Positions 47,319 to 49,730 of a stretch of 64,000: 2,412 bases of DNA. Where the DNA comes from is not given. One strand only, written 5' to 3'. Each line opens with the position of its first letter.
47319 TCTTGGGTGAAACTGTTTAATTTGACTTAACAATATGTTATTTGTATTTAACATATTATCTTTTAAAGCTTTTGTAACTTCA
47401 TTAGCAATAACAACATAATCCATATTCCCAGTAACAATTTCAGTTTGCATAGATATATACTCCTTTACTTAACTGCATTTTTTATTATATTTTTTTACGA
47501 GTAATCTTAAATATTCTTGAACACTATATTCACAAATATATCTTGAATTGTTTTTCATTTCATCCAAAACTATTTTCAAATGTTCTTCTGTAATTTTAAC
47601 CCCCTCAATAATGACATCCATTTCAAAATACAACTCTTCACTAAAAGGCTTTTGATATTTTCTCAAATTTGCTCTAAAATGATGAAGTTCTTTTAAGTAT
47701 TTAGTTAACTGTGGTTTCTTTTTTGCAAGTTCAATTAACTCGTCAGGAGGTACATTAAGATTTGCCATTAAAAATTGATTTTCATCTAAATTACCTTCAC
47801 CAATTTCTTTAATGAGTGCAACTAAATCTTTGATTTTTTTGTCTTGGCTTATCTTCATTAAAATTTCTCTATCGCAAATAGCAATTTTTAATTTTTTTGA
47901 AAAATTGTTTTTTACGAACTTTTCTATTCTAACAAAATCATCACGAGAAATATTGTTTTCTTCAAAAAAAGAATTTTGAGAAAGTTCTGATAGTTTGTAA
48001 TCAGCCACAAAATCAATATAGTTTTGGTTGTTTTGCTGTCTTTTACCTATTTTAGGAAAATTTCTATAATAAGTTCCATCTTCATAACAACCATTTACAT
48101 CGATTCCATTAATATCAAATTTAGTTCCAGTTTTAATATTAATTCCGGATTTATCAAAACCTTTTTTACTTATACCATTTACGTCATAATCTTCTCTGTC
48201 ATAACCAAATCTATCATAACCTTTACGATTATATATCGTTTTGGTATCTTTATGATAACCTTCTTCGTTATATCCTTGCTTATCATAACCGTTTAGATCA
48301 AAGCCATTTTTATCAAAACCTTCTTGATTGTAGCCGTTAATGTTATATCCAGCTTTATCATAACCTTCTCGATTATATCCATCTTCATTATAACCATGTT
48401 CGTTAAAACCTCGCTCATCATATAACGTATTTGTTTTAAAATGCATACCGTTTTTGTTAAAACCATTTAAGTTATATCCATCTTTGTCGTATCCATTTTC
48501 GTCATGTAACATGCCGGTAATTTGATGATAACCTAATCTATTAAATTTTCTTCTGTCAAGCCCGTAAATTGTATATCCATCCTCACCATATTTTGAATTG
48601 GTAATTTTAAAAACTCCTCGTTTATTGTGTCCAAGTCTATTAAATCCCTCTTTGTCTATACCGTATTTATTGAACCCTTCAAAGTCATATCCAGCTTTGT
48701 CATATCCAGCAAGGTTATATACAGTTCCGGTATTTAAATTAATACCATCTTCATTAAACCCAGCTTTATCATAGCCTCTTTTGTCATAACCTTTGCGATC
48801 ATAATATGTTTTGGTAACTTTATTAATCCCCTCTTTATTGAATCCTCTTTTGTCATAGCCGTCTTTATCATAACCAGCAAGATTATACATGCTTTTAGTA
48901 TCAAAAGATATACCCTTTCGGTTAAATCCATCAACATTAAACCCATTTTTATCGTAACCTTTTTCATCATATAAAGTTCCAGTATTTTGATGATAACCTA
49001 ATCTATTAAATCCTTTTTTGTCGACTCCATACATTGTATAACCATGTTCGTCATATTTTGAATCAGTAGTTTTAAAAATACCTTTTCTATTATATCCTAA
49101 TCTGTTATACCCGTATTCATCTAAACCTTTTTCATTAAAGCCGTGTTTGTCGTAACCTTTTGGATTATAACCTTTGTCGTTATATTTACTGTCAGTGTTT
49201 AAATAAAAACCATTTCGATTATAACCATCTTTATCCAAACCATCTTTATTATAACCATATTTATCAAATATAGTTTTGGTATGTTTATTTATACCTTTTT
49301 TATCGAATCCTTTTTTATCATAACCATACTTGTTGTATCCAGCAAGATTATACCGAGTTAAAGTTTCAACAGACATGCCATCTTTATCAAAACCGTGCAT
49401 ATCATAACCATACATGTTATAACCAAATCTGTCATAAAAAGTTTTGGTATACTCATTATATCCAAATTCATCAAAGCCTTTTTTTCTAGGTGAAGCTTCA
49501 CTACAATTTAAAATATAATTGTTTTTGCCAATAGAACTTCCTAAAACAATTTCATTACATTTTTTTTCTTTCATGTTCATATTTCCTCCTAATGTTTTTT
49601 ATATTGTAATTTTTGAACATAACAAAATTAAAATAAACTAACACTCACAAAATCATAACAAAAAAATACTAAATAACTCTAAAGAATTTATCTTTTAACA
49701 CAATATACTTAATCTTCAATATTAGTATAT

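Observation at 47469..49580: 703-aa protein built from dozens of G-[YF]-[DN]-x-x five-residue units, inserted upstream of ruvB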

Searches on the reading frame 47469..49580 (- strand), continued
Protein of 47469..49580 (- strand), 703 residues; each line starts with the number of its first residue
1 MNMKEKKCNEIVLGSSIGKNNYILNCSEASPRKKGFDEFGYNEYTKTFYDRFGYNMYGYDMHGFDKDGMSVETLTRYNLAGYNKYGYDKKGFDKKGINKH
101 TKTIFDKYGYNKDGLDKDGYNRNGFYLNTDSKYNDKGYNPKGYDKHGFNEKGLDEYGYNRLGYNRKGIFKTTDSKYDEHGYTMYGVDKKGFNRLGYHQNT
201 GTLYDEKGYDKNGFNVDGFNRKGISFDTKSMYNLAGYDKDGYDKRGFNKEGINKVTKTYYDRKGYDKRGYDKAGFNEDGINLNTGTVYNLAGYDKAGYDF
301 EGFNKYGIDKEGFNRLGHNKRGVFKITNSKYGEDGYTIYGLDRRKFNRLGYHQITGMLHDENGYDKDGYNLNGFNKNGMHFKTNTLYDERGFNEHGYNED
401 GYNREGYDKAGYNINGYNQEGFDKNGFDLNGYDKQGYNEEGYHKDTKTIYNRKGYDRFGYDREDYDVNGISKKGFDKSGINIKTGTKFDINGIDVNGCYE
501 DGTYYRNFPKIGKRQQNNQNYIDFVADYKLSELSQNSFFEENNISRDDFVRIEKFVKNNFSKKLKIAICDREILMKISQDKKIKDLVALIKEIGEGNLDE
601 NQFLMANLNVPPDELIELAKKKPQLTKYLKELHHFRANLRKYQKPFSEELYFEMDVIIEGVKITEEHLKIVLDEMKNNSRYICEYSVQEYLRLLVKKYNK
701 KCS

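Call 78: find_encoding_contigs(protein=P0095, flank=5000, max_places=3)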
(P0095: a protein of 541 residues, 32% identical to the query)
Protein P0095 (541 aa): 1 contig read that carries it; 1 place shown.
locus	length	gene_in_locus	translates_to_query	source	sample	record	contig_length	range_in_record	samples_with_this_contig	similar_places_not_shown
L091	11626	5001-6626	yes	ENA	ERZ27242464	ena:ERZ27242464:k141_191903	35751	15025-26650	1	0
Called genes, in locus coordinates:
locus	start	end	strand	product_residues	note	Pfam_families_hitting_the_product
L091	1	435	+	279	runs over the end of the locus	PF01501:Glyco_transf_8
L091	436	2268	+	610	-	PF01501:Glyco_transf_8, PF01553:Acyltransferase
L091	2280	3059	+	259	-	PF01553:Acyltransferase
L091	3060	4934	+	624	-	PF02518:HATPase_c, PF13589:HATPase_c_3, PF01119:DNA_mis_repair, PF08676:MutL_C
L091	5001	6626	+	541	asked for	-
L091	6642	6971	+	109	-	-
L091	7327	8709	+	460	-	PF28494:GlyRS_ins_1 (weak), PF00587:tRNA-synt_2b, PF03129:HGTP_anticodon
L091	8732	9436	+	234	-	-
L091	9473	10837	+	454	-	PF02878:PGM_PMM_I, PF02879:PGM_PMM_II, PF02880:PGM_PMM_III, PF00408:PGM_PMM_IV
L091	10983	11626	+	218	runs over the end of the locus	PF12917:YfbR-like (weak), PF13023:HD_3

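Call 79: find_encoding_contigs(protein=P0044, flank=5000, max_places=3)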
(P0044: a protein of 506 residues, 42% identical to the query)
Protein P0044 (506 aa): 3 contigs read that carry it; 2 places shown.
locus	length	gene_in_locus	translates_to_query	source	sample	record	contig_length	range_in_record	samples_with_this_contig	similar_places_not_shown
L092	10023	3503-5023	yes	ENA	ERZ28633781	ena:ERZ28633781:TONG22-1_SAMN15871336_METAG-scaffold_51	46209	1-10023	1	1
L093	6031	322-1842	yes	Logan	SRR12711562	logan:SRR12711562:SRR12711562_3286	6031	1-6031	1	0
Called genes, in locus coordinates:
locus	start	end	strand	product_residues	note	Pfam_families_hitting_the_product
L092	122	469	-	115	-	-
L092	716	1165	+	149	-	PF01325:Fe_dep_repress, PF12802:MarR_2 (faint), PF02742:Fe_dep_repr_C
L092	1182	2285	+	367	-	PF03054:tRNA_Me_trans, PF20259:tRNA_Me_trans_M, PF20258:tRNA_Me_trans_C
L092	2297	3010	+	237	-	PF00899:ThiF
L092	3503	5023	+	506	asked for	-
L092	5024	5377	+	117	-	-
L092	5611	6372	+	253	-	-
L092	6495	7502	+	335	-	PF01515:PTA_PTB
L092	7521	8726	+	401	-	PF00871:Acetate_kinase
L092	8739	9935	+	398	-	PF00871:Acetate_kinase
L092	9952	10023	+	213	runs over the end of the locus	-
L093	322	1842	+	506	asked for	-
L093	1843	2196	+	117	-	-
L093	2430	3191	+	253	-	-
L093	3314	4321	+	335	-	PF01515:PTA_PTB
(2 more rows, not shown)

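Call 81: find_encoding_contigs(protein=P0104, flank=3000, max_places=3)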
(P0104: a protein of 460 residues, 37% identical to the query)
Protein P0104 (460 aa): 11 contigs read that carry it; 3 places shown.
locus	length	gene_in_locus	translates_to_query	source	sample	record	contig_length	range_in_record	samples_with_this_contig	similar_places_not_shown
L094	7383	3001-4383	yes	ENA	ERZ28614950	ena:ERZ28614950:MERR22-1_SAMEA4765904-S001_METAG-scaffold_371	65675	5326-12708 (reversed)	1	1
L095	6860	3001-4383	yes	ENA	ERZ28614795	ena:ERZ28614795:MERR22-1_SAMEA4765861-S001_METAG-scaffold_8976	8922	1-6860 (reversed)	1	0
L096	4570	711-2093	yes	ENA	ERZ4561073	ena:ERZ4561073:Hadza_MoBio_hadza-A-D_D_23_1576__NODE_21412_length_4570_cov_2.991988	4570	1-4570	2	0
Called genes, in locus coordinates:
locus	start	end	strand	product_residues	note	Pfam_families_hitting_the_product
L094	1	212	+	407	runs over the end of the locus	PF13302:Acetyltransf_3, PF00583:Acetyltransf_1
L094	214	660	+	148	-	-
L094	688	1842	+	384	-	-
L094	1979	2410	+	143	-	-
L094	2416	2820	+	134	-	-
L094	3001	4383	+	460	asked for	-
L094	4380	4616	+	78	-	-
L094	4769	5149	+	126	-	PF01022:HTH_5, PF12840:HTH_20 (weak)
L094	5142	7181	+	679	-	PF00403:HMA (faint), PF00122:E1-E2_ATPase, PF00702:Hydrolase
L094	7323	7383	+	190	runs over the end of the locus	-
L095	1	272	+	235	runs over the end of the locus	-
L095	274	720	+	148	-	-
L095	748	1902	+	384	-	-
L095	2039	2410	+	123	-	-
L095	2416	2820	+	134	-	-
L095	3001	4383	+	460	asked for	-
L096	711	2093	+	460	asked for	-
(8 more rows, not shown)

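Call 82: find_encoding_contigs(protein=P0087, flank=3000, max_places=3)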
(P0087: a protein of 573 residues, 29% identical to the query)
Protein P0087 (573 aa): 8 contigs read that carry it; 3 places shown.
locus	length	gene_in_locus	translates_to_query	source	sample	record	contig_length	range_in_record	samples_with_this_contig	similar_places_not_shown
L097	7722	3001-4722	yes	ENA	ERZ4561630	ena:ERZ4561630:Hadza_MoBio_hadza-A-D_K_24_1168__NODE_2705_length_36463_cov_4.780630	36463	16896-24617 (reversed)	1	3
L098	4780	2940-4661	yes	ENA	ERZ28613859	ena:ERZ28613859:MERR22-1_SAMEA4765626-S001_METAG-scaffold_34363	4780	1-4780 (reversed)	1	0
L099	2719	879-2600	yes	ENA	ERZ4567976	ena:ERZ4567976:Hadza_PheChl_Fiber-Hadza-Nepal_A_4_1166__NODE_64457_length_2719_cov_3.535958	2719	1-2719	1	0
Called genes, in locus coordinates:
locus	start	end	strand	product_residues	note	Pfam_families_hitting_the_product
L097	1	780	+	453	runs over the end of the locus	PF00152:tRNA-synt_2 (weak), PF13393:tRNA-synt_His, PF00587:tRNA-synt_2b (weak), PF03129:HGTP_anticodon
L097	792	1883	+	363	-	PF01926:MMR_HSR1, PF02421:FeoB_N, PF06071:YchF-GTPase_C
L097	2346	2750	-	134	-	-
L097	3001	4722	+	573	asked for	-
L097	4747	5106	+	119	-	-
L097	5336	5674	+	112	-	-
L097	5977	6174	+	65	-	-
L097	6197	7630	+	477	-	-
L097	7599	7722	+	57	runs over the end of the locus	-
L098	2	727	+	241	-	?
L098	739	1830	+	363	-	PF01926:MMR_HSR1, PF02421:FeoB_N, PF06071:YchF-GTPase_C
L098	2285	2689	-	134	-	-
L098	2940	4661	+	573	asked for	-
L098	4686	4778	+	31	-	?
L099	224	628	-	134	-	-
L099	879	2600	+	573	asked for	-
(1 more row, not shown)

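Call 93: find_related_loci(query=window:47469-49580:-, collection=viral_contigs, flank=5000)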
Query window:47469-49580:- (703 aa) in viral_contigs; peptide patterns used: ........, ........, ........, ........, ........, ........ (x = any residue, [..] = any of these).
17 stretches matched a pattern; 5 encode a relative of the query (tblastn E <= 1e-3); 5 distinct loci.
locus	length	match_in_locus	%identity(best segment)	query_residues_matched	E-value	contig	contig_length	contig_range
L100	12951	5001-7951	38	33-502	1e-22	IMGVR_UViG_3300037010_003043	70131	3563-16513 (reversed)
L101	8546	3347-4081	34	33-504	2e-21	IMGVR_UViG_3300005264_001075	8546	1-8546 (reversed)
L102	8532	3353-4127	38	36-497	8e-18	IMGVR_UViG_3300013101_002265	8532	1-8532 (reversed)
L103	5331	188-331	56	232-421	2e-4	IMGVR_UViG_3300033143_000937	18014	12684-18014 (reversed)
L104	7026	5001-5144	56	327-421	3e-4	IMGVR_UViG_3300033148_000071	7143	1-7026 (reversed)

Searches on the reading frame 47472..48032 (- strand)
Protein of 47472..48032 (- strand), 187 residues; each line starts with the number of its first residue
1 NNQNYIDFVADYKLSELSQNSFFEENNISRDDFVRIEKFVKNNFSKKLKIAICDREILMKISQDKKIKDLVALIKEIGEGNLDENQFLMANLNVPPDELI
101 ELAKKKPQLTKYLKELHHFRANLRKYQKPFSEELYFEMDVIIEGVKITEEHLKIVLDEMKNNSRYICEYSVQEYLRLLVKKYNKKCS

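Call 46: search_solved_structures(query=A2, max_evalue=10, show_alignments=2)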
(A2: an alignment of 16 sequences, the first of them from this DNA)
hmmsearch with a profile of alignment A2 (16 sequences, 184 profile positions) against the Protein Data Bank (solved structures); distinct sequences matched with E-value up to 10: 17.
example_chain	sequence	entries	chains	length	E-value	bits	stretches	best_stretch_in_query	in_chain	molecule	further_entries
7eyd_09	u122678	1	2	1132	0.0091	19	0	16-41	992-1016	Phycobiliprotein ApcE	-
9fqr_J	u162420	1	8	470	0.0093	19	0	65-116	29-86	Sperm-associated microtubule inner protein 5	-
7vea_aM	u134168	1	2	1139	0.0095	19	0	26-43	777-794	Phycobiliprotein ApcE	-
3l8i_A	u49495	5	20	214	0.016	18.2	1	34-131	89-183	Programmed cell death protein 10 | Cerebral cavernous malformations 3 protein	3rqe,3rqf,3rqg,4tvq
3l8j_A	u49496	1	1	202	0.019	18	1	34-131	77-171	Programmed cell death protein 10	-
4geh_A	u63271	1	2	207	0.019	18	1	34-131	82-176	Programmed cell death protein 10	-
3ajm_A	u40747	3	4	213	0.02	17.9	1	34-131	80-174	Programmed cell death protein 10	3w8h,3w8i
9k9w_j5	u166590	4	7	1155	0.096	15.7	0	11-40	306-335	Phycobiliprotein ApcE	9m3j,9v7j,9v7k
8wql_BB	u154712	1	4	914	0.24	14.4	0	26-56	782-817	LCM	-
6lxd_B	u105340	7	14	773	0.38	13.8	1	57-130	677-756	Microprocessor complex subunit DGCR8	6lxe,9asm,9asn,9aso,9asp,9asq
2dbg_A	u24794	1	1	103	0.59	13.1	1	55-116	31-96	Myeloid cell nuclear differentiation antigen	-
6fes_A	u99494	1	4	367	0.64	13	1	56-156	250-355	D12_BRIC2, a synthetic protein,D12_BRIC2, a synthetic protein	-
7yox_B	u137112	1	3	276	0.73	12.8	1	35-82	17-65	DNA helicase MCM9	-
7dpd_A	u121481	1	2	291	0.8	12.7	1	35-82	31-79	DNA helicase MCM9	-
8imk_1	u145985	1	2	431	0.91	12.5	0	21-81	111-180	ApcH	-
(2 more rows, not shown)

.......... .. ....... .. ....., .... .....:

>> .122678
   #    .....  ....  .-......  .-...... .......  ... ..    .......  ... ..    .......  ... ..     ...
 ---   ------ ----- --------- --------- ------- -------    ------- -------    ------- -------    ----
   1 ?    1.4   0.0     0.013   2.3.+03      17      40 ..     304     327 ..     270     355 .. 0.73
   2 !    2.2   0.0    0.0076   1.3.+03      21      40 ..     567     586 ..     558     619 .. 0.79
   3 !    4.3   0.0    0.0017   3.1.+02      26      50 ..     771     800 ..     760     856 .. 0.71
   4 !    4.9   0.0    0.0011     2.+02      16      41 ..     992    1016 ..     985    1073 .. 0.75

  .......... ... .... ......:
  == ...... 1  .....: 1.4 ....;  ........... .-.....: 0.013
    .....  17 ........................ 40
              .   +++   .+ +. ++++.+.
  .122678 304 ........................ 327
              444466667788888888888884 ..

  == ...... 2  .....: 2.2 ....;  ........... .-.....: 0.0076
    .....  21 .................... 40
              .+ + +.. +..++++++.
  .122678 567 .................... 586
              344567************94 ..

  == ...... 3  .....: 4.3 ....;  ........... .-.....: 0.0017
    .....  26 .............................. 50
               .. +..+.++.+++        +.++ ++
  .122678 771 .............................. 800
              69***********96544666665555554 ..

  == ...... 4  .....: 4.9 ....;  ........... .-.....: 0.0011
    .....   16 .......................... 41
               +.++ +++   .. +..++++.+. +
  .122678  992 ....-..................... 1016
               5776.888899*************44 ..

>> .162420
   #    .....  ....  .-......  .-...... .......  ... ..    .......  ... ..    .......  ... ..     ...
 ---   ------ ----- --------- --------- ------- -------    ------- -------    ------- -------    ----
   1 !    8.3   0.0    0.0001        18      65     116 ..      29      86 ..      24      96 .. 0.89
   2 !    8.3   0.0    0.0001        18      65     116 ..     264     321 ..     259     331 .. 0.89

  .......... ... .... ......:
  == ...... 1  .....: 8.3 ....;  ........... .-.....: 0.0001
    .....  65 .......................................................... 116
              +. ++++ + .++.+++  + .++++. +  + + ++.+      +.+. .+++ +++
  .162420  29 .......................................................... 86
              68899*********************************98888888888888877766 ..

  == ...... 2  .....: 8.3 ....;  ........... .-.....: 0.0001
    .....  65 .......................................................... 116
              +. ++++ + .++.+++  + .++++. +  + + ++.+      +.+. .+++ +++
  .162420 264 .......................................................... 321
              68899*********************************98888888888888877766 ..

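Call 47: find_homologous_proteins(query=A2, max_evalue=0.001)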
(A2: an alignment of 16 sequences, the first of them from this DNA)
Query A2 (16 sequences) (187 aa, profile of the alignment): 5 proteins with E <= 0.001 among 3146 candidates.
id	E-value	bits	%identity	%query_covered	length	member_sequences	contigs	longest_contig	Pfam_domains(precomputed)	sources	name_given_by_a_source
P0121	3.4e-41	159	31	14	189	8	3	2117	-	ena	-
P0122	2.9e-33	133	23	17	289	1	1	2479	-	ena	-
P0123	4.3e-22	97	23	14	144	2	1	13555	-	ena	-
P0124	7.9e-22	96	33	11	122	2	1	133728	-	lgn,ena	-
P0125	1.8e-21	95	29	17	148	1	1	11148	-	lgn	-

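Call 49: find_encoding_contigs(protein=P0124, flank=5000, max_places=3)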
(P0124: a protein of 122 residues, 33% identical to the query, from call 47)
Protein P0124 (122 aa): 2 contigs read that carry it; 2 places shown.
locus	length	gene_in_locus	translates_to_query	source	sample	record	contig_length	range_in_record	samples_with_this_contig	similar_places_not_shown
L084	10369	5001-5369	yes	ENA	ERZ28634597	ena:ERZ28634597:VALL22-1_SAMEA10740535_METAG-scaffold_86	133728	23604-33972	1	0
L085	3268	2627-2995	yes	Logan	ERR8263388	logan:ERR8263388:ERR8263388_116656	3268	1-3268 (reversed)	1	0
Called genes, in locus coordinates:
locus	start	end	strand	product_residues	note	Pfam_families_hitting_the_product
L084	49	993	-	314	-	PF02899:Phage_int_SAM_1, PF13495:Phage_int_SAM_4 (weak), PF00589:Phage_integrase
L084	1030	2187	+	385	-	-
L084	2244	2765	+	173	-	PF00334:NDK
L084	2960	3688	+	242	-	-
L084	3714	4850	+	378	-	-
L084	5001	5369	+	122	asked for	-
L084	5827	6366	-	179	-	-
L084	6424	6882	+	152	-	PF02367:TsaE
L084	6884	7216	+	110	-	PF00814:TsaD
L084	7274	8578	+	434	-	-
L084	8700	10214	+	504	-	PF12072:RNase_Y_N, PF00013:KH_1, PF22891:KH_PNO1_2nd (faint), PF08668:HDOD (faint), PF01966:HD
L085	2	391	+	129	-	?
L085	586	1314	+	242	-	-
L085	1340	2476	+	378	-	-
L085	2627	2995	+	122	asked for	-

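Call 57: search_protein_representatives(alignment_id=A2)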
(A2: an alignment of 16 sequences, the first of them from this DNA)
Query: 16 sequences, 184 profile positions. Proteins with E-value up to 0.001 (for the whole library): 196; up to 1e-10: 123; up to 1e-30: 37. The best 150 are listed.
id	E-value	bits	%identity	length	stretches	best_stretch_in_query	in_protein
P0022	4.0e-54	199.5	-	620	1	2-183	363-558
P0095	4.0e-54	199.5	-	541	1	3-183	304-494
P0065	1.7e-52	194.2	-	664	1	3-183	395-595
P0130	6.5e-50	185.8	-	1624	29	103-138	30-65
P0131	5.0e-49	182.9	-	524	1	3-184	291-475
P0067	3.6e-46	173.6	-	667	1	6-183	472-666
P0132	2.6e-45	170.8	-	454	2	3-183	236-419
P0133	3.3e-41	157.4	-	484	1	19-183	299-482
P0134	5.6e-41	156.7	-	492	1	3-184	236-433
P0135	6.8e-40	153.1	-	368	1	4-184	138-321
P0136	2.5e-39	151.3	-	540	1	4-184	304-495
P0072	5.7e-39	150.1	-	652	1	19-179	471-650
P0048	6.4e-38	146.7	-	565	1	4-183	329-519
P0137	1.0e-37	146.0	-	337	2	83-182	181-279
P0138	1.4e-36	142.3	-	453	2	85-183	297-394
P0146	2.6e-34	135.0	-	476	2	85-183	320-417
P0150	1.4e-31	126.1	-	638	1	4-183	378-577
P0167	8.1e-28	113.8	-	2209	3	85-183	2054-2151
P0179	1.6e-25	106.3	-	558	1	5-183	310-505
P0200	2.6e-21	92.6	-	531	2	3-183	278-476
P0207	3.9e-20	88.7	-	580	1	4-182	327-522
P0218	3.3e-16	76.0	-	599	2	4-176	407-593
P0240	6.5e-11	58.7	-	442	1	2-182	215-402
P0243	1.0e-10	58.0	-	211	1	6-176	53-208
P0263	4.9e-08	49.3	-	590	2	67-183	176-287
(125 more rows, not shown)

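Call 59: search_protein_families(library=pfam, proteins=[P0150, P0179, P0200, P0207, P0167, P0146, P0218, P0240, P0263, P0243], max_evalue=0.001)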
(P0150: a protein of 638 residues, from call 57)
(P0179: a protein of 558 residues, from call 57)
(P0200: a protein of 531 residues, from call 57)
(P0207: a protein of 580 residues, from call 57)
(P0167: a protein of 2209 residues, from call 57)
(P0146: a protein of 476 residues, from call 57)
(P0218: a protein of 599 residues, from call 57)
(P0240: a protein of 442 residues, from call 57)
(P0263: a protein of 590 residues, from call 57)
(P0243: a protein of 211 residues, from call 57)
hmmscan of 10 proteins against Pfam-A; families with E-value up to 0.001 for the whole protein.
P0150 (638 aa): 1 family
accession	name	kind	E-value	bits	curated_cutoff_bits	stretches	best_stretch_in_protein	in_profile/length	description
PF13475.11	DUF4116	-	9.5e-05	22.3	24.9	0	17-51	1-35/49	Domain of unknown function (DUF4116)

P0179 (558 aa): 0 families

P0200 (531 aa): 1 family
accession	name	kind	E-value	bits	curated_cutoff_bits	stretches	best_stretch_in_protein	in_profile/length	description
PF13475.11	DUF4116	-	1.3e-22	79.5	24.9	2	6-54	1-49/49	Domain of unknown function (DUF4116)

P0207 (580 aa): 1 family
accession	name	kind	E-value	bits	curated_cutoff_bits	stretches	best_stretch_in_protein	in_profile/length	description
PF13475.11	DUF4116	-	3.1e-09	36.7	24.9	1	192-222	5-35/49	Domain of unknown function (DUF4116)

P0167 (2209 aa): 3 families
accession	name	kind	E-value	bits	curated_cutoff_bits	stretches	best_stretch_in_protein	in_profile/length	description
PF04851.21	ResIII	-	1.8e-20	73.9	22.5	1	622-823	2-164/164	Type III restriction enzyme, res subunit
PF00270.35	DEAD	-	2e-10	41.1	26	1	635-827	11-166/167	DEAD/DEAH box helicase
PF00271.37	Helicase_C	-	0.00036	21.2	23.5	1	945-1060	11-106/110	Helicase conserved C-terminal domain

P0146 (476 aa): 0 families

P0218 (599 aa): 1 family
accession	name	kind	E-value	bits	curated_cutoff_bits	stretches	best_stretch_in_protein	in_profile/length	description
PF13475.11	DUF4116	-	0.0002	21.3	24.9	0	284-315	4-35/49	Domain of unknown function (DUF4116)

P0240 (442 aa): 0 families

P0263 (590 aa): 0 families

P0243 (211 aa): 0 families

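Call 91: search_protein_families(library=pfam, alignment_id=A2, max_evalue=1)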
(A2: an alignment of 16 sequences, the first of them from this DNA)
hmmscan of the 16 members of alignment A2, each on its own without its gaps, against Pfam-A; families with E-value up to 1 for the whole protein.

A. member 1, seq(187 aa): 4 families
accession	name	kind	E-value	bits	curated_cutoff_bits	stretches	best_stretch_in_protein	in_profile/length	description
PF01501.26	Glyco_transf_8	-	0.049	13.6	24.3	1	36-144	18-113/253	Glycosyl transferase family 8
PF15661.10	CF222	-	0.053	12.8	27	1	57-111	233-286/648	C6orf222, uncharacterised family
PF13189.12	Cytidylate_kin2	-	0.075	13.6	28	1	45-81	20-53/176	Cytidylate kinase-like family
PF14420.11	Clr5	-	0.35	11.5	22.3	1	104-131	21-48/54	Clr5 domain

B. families by the number of members that match (of 16 scanned): 35 families (the first 25 are shown)
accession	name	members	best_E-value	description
PF24620.1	DUF7625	5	0.0062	Domain of unknown function (DUF7625)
PF22481.1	DUF6985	3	0.018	Domain of unknown function (DUF6985)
PF03433.18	EspA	3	0.058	EspA-like secreted protein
PF18495.6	VbhA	2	0.042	Antitoxin VbhA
PF01418.23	HTH_6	1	0.005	Helix-turn-helix domain, rpiR family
PF09073.15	BUD22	1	0.024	BUD22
PF22094.2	CED4_WHD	1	0.032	CED4, winged-helix domain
PF10253.14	PRCC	1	0.033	Mitotic checkpoint regulator, MAD2B-interacting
PF18351.6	Ago_N_1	1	0.036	Fungal Argonaute N-terminal domain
PF18784.6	CRM1_repeat_2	1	0.038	CRM1 / Exportin repeat 2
PF22266.2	DUF6953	1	0.044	Family of unknown function (DUF6953)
PF01501.26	Glyco_transf_8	1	0.049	Glycosyl transferase family 8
PF15661.10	CF222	1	0.053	C6orf222, uncharacterised family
PF04295.18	GD_AH_second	1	0.053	D-galactarate dehydratase/Altronate hydrolase, second domain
PF17583.7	DUF5484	1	0.07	Family of unknown function (DUF5484)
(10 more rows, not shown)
